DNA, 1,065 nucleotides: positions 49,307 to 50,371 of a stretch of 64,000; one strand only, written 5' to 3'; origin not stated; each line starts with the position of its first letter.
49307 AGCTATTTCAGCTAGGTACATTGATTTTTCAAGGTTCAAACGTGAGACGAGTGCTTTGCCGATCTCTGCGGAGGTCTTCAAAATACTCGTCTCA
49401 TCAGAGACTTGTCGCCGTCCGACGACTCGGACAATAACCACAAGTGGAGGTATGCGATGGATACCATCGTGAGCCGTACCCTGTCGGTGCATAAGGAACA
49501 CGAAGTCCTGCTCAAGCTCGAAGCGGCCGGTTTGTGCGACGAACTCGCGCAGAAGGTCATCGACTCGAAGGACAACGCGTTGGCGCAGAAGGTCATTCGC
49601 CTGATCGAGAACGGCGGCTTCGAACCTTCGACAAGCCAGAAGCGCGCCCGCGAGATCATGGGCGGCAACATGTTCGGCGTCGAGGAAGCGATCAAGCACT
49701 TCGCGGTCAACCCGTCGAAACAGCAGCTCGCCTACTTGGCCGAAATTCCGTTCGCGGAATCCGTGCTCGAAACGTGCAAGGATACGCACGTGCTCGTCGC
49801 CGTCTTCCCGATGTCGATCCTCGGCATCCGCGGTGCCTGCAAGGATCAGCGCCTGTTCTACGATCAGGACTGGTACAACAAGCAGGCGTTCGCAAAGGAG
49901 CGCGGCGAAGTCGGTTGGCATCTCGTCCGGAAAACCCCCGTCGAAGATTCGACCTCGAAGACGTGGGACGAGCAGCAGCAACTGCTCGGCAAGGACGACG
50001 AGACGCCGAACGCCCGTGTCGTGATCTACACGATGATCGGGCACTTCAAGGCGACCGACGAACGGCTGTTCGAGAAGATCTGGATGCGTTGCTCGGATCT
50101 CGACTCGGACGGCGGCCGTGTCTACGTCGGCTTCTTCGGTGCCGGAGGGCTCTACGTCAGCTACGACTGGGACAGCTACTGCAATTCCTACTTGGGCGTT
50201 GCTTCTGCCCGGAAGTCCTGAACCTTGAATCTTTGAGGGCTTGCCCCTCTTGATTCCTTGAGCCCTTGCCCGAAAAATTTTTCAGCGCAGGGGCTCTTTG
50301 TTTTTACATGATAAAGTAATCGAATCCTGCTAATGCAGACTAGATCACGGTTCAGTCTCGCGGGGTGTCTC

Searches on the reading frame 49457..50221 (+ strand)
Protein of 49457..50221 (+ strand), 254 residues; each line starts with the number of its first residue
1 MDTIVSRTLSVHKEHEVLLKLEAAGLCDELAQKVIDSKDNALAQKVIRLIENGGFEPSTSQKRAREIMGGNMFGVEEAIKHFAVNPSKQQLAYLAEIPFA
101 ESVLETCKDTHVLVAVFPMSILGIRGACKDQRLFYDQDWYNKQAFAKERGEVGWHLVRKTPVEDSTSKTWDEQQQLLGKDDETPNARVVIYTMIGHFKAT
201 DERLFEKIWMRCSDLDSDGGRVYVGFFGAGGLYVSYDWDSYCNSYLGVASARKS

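Call 6: search_protein_families(library=pfam, proteins=[window:49457-50221:+], max_evalue=1)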
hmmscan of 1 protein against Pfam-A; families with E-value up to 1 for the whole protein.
window:49457-50221:+ (254 aa): 2 families
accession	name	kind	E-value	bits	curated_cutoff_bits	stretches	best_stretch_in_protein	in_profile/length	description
PF22063.2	Pdc1_Ge1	-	0.11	12.8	25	1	75-125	8-57/125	Pdc1 Ge1 domain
PF17793.6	AHD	-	0.19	12.2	27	1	26-54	5-32/61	ANC1 homology domain (AHD)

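Call 7: search_protein_families(library=ncbifam, proteins=[window:49457-50221:+], max_evalue=1)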
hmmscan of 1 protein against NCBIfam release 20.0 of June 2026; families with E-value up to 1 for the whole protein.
window:49457-50221:+ (254 aa): 0 families

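Call 8: find_homologous_proteins(query=window:49457-50221:+)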
Query window:49457-50221:+ (254 aa): 899 proteins with E <= 0.001 among 1553 candidates; the best 120 are listed.
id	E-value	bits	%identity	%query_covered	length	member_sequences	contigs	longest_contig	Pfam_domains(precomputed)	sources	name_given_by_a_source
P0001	3.7e-169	579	100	100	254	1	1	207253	-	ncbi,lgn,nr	ncbi:MAG: hypothetical protein P4L81_05380 [Candidatus Pacebacteria bacterium]|nr:hypothetical prote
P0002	4.6e-146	503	89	100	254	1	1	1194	-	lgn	-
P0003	3.5e-135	467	81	100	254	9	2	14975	-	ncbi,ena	-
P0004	4.7e-135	467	81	100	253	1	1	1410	-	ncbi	-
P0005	2.1e-134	465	80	100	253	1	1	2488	-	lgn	-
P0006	6.6e-134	463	80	100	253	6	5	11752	-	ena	-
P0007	2.2e-133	462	81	100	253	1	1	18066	-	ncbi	-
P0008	2.3e-133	461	80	100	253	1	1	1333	-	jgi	jgi:hypothetical protein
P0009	3.4e-133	461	80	100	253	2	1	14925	-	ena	-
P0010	3.4e-132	458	78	100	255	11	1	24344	-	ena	-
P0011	5.6e-132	457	79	100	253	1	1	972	-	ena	-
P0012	7.8e-132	456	79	100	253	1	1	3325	-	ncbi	-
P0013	7.9e-132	456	79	100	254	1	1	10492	-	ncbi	-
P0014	1.5e-131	456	79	100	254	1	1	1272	-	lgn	-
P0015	2.9e-131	455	78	100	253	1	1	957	-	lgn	-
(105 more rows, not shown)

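Call 9: search_protein_families(library=phrogs, proteins=[window:49457-50221:+], max_evalue=1)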
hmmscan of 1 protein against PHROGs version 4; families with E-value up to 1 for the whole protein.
window:49457-50221:+ (254 aa): 1 family
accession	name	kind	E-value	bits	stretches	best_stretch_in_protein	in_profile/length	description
phrog_13317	-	unknown function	0.35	12.1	1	123-160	36-69/73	-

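Call 10: search_protein_families(library=padloc, proteins=[window:49457-50221:+], max_evalue=1)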
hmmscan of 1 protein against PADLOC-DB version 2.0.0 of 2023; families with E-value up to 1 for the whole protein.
window:49457-50221:+ (254 aa): 0 families

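Call 18: find_related_loci(query=A1, collection=genome_contigs, flank=10000)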
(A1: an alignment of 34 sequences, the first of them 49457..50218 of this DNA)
Query A1 (254 aa) in genome_contigs; peptide patterns used: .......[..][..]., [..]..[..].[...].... (x = any residue, [..] = any of these).
84 stretches matched a pattern; 44 encode a relative of the query (tblastn E <= 1e-3); 43 distinct loci.
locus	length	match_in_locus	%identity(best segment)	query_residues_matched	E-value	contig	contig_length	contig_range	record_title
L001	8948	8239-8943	80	1-235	5e-131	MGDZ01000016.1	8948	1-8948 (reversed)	MAG: Candidatus Uhrbacteria bacterium RIFCSPHIGHO2_02_FULL_57_19 rifcsphigho2_02_scaffold_17639, whole genome shotgun se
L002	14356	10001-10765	75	1-254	2e-127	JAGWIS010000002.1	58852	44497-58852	MAG: Patescibacteria group bacterium isolate REEB12 contig-150_497, whole genome shotgun sequence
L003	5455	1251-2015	74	1-253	2e-125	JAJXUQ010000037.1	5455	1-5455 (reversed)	MAG: bacterium isolate BP5.bin105 NODE_29840_length_5455_cov_1.392267, whole genome shotgun sequence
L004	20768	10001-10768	74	1-254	6e-124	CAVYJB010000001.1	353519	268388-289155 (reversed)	MAG: uncultured bacterium isolate MFD01476.bin.1.98 genome assembly, contig: contig_23397, whole genome shotgun sequence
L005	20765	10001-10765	68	1-254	5e-120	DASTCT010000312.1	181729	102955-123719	MAG TPA_asm: Candidatus Angelobacter sp. isolate SMAG_U800 k141_1457028, whole genome shotgun sequence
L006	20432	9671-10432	70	1-253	8e-119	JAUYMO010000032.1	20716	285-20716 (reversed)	MAG: Candidatus Giovannonibacteria bacterium isolate C24_metabat.bin.89 C24_k141_794444, whole genome shotgun sequence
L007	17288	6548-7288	70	7-253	9e-119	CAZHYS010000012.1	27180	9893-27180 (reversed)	MAG TPA_asm: uncultured Gammaproteobacteria bacterium isolate SRP263991_co7_334 genome assembly, contig: NODE_2490_lengt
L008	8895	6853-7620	72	1-253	1e-118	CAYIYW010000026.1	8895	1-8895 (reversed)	MAG TPA_asm: uncultured Candidatus Saccharibacteria bacterium isolate ERP119705_co9_37 genome assembly, contig: NODE_112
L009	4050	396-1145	69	3-253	1e-119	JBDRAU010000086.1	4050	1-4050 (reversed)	MAG: bacterium isolate MEGAHIT-group-1.1015 k141_7909901, whole genome shotgun sequence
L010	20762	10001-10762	70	3-254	7e-118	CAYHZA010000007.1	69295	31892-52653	MAG TPA_asm: uncultured Candidatus Saccharibacteria bacterium isolate ERP119705_co17_168 genome assembly, contig: NODE_2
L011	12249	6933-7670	70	7-253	1e-116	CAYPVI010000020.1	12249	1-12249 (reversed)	MAG TPA_asm: uncultured Candidatus Saccharibacteria bacterium isolate binchicken_co100_411 genome assembly, contig: NODE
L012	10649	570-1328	69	1-253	7e-117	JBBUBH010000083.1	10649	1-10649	MAG: Patescibacteria group bacterium isolate H52-bin061_1 H52_bin061_1_000000000083, whole genome shotgun sequence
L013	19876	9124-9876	70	1-254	1e-120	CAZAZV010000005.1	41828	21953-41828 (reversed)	MAG TPA_asm: uncultured Candidatus Saccharibacteria bacterium isolate SRP271791_co2_66 genome assembly, contig: NODE_116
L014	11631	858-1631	68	1-252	3e-116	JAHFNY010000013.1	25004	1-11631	MAG: Candidatus Vogelbacteria bacterium isolate nzgw491 NODE_2637_length_25005_cov_3.622408, whole genome shotgun sequen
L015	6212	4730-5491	67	1-253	3e-115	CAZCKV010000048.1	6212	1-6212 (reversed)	MAG TPA_asm: uncultured Gammaproteobacteria bacterium isolate SRP178699_co1_504 genome assembly, contig: NODE_18444_leng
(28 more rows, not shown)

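Call 22: predict_structure(alignment_id=A1)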
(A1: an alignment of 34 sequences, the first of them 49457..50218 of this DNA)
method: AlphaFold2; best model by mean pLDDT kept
length: 254 residues; sequences in the alignment: 34
mean_pLDDT: 50.5   pTM: 0.43
mean pLDDT of the five models: 50.5, 49.9, 43.4, 42.6, 40.8
residues with pLDDT >= 90: 0; 70-90: 8; 50-70: 142; < 50: 104
segments of 3 or more residues with pLDDT < 50: 1-12, 48-74, 160-170, 206-254
pLDDT, mean of each block of 10 residues (from residue 1): 37 56 63 60 53 38 35 52 56 52 53 62 71 60 62 58 44 51 60 67 49 35 38 39 24 23
secondary structure, 60 per line:
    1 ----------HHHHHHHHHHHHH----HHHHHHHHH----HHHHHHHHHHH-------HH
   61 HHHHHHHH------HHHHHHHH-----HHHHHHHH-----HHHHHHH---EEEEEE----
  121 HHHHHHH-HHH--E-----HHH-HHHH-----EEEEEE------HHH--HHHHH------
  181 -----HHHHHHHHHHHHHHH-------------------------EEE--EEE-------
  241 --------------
elements in order: H11-23 H28-36 H41-51 H59-68 H75-82 H88-95 H101-107 E111-116 H121-127 H144-147 E153-158 H170-174 H186-200 E226-228 E231-233

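Call 24: search_protein_representatives(alignment_id=A1)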
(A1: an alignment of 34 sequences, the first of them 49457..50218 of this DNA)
Query: 34 sequences, 255 profile positions. Proteins with E-value up to 0.001 (for the whole library): 3019; up to 1e-10: 1792; up to 1e-30: 631. The best 150 are listed.
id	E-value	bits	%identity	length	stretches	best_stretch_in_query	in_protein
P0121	4.3e-121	419.5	-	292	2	49-253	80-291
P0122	2.6e-110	384.2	-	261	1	1-254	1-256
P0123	1.4e-96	339.3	-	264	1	22-254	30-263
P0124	1.0e-95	336.3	-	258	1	57-254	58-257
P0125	4.0e-91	321.3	-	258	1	1-253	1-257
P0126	1.8e-90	319.2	-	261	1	62-254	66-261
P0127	1.8e-90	319.2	-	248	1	7-253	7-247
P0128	6.4e-90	317.4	-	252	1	4-253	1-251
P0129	3.0e-89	315.2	-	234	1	33-252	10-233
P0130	3.3e-88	311.8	-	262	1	2-253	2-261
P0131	1.1e-87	310.1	-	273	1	63-254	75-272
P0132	1.9e-87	309.3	-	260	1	5-253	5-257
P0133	1.9e-87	309.3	-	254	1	8-254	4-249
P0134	8.8e-87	307.1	-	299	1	9-254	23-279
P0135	9.8e-87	307.0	-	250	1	11-254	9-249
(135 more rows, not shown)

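Call 42: search_solved_structures(query=A3, max_evalue=1)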
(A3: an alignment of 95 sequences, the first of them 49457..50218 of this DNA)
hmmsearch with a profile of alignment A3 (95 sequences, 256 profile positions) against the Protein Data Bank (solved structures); distinct sequences matched with E-value up to 1: 0.

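Call 50: predict_structure(alignment_id=A3)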
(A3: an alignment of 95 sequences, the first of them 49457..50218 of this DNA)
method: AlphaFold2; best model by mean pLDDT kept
length: 254 residues; sequences in the alignment: 95
mean_pLDDT: 96.5   pTM: 0.90
mean pLDDT of the five models: 96.5, 96.5, 96.1, 96.1, 95.8
residues with pLDDT >= 90: 239; 70-90: 11; 50-70: 3; < 50: 1
segments of 3 or more residues with pLDDT < 50: none
pLDDT, mean of each block of 10 residues (from residue 1): 74 95 97 96 93 94 98 98 97 98 99 99 96 96 98 99 99 98 99 98 98 98 98 98 98 96
secondary structure, 60 per line:
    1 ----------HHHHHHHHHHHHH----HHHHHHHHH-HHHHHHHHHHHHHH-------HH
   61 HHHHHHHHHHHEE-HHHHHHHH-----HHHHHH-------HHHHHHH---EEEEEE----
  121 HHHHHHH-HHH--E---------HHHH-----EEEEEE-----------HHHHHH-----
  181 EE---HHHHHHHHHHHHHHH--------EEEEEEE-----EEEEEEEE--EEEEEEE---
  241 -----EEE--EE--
elements in order: H11-23 H28-36 H38-51 H59-71 H75-82 H88-93 H101-107 E111-116 H121-127 H144-147 E153-158 H170-175 H186-200 E209-215 E221-228 E231-237 E246-248

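Call 53: fold_search(model_id=the predicted structure, library=pdb)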
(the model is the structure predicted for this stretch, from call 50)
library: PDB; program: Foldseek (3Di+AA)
matches with E <= 10: 90; with E <= 0.001: 0
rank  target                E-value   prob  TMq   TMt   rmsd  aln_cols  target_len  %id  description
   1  8ryz                  1.1e-01  0.51  0.27  0.18  17.0       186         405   12  Structures of selenoneine synthase SenA from Variovorax paradoxus (released 2024-09-11)
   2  8oks_B                3.4e-01  0.82  0.29  0.58   4.1       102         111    7  Crystal structure of Bdellovibrio bacteriovorus Bd2740 C-terminal domain (released 2023-10-25)
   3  8k5j                  5.1e-01  0.23  0.27  0.18  17.1       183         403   13  The structure of SenA in complex with N,N,N-trimethyl-histidine (released 2023-12-06)
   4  8ux5_A                5.4e-01  0.08  0.17  0.10  17.0       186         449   14  OvsA M401Y/Q430N/A431F from Halomonas utahensis, a hercynine-binding variant with selenoneine-biosynthetic activity (released 2024-07-17)
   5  2q17_E                5.8e-01  0.21  0.16  0.14   5.6        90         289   18  Formylglycine Generating Enzyme from Streptomyces coelicolor (released 2008-04-01)
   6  2q17_D                6.1e-01  0.25  0.15  0.14   4.9        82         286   16  Formylglycine Generating Enzyme from Streptomyces coelicolor (released 2008-04-01)
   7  6qki_C                6.1e-01  0.08  0.22  0.15  19.6       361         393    9  Native structure of EgtB from Chloracidobacterium thermophilum, a type II sulfoxide synthase (released 2019-03-27)
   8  6muj_D                6.5e-01  0.25  0.18  0.16   9.1       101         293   17  Formylglycine generating enzyme bound to copper (released 2019-02-27)
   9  5aoh_B                6.9e-01  0.30  0.15  0.15   3.6        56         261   12  Crystal Structure of CarF (released 2017-01-25)
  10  6muj_E                6.9e-01  0.23  0.15  0.13   4.9        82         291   16  Formylglycine generating enzyme bound to copper (released 2019-02-27)
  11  2q17_C                6.9e-01  0.21  0.16  0.15   4.6        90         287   17  Formylglycine Generating Enzyme from Streptomyces coelicolor (released 2008-04-01)
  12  2q17_A                6.9e-01  0.20  0.16  0.14   5.0        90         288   17  Formylglycine Generating Enzyme from Streptomyces coelicolor (released 2008-04-01)
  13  6muj_B                7.8e-01  0.51  0.17  0.15   3.8        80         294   15  Formylglycine generating enzyme bound to copper (released 2019-02-27)
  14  8k5i                  7.8e-01  0.21  0.27  0.19  17.1       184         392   12  The structure of SenA in complex with N,N,N-trimethyl-histidine and thioglucose (released 2023-12-06)
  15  6o6m_C                7.8e-01  0.15  0.25  0.17  17.1       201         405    9  The Structure of EgtB (Cabther) (released 2019-07-31)
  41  2y3c                  2.1e+00  0.18  0.15  0.13   5.2        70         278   14  Treponema denticola variable protein 1 (released 2011-08-31)
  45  1yu0                  2.6e+00  0.11  0.14  0.10   4.7        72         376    8  Major Tropism Determinant P1 Variant (released 2005-09-20)
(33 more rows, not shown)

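Call 78: fold_search(model_id=the predicted structure, library=viral)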
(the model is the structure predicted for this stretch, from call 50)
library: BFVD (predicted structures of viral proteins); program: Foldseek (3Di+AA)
matches with E <= 10: 98; with E <= 0.001: 0
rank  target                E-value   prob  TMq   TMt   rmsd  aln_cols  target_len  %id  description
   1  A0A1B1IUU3            3.7e-02  0.35  0.29  0.14  21.7       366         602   11  (no name in the UniProt tables at hand)
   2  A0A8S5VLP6            1.7e-01  0.35  0.23  0.40   9.7       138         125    7  (no name in the UniProt tables at hand)
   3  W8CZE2                1.8e-01  0.14  0.19  0.12  15.8       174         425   10  Putative virion structural protein [Erwinia phage PhiEaH1]
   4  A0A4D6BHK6            3.3e-01  0.23  0.25  0.17  14.2       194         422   10  (no name in the UniProt tables at hand)
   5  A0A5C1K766            3.5e-01  0.30  0.29  0.33  14.4       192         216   11  Virion structural protein [Pseudomonas phage vB_PaeM_PS119XW]
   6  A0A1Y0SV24            4.0e-01  0.25  0.24  0.15  14.7       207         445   12  Virion structural protein [Pseudomonas phage Noxifer]
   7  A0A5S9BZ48            4.2e-01  0.04  0.13  0.13  21.0       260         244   12  Uncharacterized protein [Tenacibaculum phage PTm1]
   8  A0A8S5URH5            4.5e-01  0.12  0.29  0.24  14.6       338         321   10  Uncharacterized protein [Myoviridae sp. ctsIb3]
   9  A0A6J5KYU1            7.2e-01  0.02  0.10  0.07  25.0       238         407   13  Uncharacterized protein [uncultured Caudovirales phage]
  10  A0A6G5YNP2            9.7e-01  0.02  0.12  0.10  20.8       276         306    9  (no name in the UniProt tables at hand)
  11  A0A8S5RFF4            1.1e+00  0.08  0.17  0.09  11.2       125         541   10  Uncharacterized protein [virus sp. ctQmo6]
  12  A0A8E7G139            1.2e+00  0.38  0.30  0.17   5.4       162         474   11  (no name in the UniProt tables at hand)
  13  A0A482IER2            1.2e+00  0.04  0.15  0.16  15.7       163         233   10  Putative virion structural protein [Erwinia phage Rebecca]
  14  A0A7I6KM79            1.2e+00  0.09  0.22  0.20  10.2       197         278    4  (no name in the UniProt tables at hand)
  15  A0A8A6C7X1            1.2e+00  0.04  0.16  0.18  15.0       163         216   12  (no name in the UniProt tables at hand)
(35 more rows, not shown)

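Call 85: find_encoding_contigs(protein=P0002, flank=3000, max_places=3)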
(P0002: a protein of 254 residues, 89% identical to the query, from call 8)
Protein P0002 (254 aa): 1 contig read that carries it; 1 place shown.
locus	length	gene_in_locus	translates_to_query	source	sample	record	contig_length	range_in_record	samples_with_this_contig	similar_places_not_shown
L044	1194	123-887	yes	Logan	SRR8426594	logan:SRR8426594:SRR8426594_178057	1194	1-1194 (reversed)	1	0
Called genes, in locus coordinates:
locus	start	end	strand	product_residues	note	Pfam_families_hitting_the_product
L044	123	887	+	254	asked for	-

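Call 86: find_encoding_contigs(protein=P0003, flank=5000, max_places=3)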
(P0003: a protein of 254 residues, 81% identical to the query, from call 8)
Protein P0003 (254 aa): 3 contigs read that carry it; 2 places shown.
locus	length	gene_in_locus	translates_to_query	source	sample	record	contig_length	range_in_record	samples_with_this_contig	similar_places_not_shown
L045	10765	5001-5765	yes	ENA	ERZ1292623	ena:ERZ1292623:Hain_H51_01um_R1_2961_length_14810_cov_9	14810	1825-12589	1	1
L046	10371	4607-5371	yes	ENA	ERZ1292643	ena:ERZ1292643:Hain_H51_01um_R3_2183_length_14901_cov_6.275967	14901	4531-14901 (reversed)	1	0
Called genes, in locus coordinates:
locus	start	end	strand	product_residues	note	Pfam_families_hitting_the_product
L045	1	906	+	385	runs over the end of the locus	PF01098:FTSW_RODA_SPOVE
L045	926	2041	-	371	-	PF13477:Glyco_trans_4_2 (weak), PF13439:Glyco_transf_4, PF13579:Glyco_trans_4_4, PF00534:Glycos_transf_1, PF13692:Glyco_trans_1_4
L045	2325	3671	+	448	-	PF02397:Bac_transf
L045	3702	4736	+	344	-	PF01073:3Beta_HSD, PF01370:Epimerase, PF07993:NAD_binding_4 (weak)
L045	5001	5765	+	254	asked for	-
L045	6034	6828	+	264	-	-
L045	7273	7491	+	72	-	-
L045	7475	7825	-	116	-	PF22296:bAvd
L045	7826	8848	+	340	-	PF00078:RVT_1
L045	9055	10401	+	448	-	PF21760:SecD_1st, PF22599:SecDF_P1_head, PF03176:MMPL, PF02355:SecD_SecF_C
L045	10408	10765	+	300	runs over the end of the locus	PF02355:SecD_SecF_C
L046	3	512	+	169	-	?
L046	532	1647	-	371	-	PF13477:Glyco_trans_4_2 (weak), PF13439:Glyco_transf_4, PF13579:Glyco_trans_4_4, PF00534:Glycos_transf_1, PF13692:Glyco_trans_1_4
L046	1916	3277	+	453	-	PF02397:Bac_transf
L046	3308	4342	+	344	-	PF01073:3Beta_HSD, PF01370:Epimerase, PF07993:NAD_binding_4 (weak)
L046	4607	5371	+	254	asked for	-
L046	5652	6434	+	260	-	-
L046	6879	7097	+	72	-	-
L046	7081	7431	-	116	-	PF22296:bAvd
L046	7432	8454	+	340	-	PF00078:RVT_1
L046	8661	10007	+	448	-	PF21760:SecD_1st, PF22599:SecDF_P1_head, PF03176:MMPL, PF02355:SecD_SecF_C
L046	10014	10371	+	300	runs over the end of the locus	PF02355:SecD_SecF_C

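Call 87: find_encoding_contigs(protein=P0007, flank=5000, max_places=2)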
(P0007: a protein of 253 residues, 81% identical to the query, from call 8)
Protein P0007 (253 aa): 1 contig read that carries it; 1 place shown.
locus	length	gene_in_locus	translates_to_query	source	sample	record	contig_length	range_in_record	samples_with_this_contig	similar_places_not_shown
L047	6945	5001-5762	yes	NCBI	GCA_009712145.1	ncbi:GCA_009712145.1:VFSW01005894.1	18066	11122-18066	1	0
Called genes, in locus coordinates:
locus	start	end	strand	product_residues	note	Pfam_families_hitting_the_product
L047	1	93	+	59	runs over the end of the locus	-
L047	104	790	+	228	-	PF01391:Collagen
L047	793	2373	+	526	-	-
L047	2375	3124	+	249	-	-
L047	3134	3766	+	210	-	PF13489:Methyltransf_23, PF01209:Ubie_methyltran (faint), PF13847:Methyltransf_31, PF08241:Methyltransf_11, PF08242:Methyltransf_12, PF13649:Methyltransf_25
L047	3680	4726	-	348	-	PF00872:Transposase_mut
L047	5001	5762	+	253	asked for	-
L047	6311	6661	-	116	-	PF22296:bAvd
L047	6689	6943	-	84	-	?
